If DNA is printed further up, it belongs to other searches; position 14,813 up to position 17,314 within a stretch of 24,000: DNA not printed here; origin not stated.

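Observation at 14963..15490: Acyl-CoA ligase with a C-terminal desulforedoxin-like Fe(Cys)4 motif and a Cys-rich, His-less SOR-like domain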

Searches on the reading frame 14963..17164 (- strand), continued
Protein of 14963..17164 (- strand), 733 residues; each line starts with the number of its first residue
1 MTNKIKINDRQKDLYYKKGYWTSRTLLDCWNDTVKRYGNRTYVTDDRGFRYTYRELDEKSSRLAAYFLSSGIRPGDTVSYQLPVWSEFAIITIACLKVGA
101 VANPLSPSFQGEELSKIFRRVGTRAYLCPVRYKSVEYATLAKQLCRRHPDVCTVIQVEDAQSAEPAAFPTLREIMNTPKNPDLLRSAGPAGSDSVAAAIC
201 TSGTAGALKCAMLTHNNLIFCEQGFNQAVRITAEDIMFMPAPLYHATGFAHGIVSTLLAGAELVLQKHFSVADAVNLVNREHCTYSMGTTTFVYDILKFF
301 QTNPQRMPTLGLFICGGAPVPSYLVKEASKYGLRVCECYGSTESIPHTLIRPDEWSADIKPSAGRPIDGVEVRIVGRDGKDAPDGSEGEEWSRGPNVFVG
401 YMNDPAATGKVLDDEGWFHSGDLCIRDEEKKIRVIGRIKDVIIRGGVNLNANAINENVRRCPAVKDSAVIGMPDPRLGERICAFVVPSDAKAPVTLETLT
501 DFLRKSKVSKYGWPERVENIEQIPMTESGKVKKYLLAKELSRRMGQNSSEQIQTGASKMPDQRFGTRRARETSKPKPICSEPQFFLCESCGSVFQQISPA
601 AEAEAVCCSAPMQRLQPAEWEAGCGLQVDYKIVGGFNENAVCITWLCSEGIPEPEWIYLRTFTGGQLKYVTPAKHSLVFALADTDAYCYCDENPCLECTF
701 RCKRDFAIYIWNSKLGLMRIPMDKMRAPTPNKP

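Call 79: predict_structure(alignment_id=A4)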
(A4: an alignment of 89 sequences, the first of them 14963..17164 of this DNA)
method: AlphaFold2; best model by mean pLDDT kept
length: 733 residues; sequences in the alignment: 89
mean_pLDDT: 85.3   pTM: 0.73
mean pLDDT of the five models: 85.3, 84.7, 84.7, 84.6, 84.4
residues with pLDDT >= 90: 387; 70-90: 252; 50-70: 53; < 50: 41
segments of 3 or more residues with pLDDT < 50: 204-206, 547-572, 727-733
pLDDT, mean of each block of 10 residues (from residue 1): 75 94 98 98 95 98 97 97 94 98 90 90 96 88 94 92 83 90 90 94 61 94 91 94 84 95 92 93 86 85 88 72 84 83 76 84 87 91 92 89 88 88 89 80 73 87 92 78 95 96 94 93 73 83 66 36 35 69 94 86 85 95 91 67 94 96 92 89 69 52 86 96 60 35
secondary structure, 60 per line:
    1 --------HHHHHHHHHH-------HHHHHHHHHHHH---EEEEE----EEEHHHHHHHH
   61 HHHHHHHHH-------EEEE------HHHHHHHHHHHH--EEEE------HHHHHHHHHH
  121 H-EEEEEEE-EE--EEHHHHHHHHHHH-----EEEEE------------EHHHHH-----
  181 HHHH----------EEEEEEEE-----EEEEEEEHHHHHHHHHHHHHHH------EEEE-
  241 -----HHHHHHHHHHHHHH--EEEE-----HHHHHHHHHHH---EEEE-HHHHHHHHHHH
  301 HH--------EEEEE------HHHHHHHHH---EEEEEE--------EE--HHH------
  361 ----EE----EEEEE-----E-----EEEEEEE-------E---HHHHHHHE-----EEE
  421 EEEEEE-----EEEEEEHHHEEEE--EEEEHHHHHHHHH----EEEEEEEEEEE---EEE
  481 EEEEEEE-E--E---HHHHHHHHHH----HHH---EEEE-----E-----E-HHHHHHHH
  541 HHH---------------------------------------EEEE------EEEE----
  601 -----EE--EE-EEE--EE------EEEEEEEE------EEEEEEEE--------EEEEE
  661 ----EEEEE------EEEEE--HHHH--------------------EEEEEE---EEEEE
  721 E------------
elements in order (helices of 4 or more, strands of 3 or more residues): H9-18 H26-37 E41-45 E50-52 H53-69 E77-80 H87-98 E101-104 H111-121 E123-129 H137-147 E153-157 H171-175 H181-184 E195-202 E208-214 H215-229 E236-239 H246-259 E262-265 H271-281 E285-288 H290-302 E311-315 H322-330 E334-339 E371-375 E387-393 H405-411 E418-426 E432-437 E441-444 E447-450 H451-459 E464-474 E478-487 H496-505 E516-519 H533-543 E583-586 E593-596 E613-615 E626-633 E640-647 E656-660 E665-669 E676-680 H683-686 E707-712 E716-721
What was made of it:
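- It predicts no confident docking (call 79).
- Tried and rejected: This did not give a confident interface: the junction was below pLDDT 50 and pTM was 0.73 (call 79).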
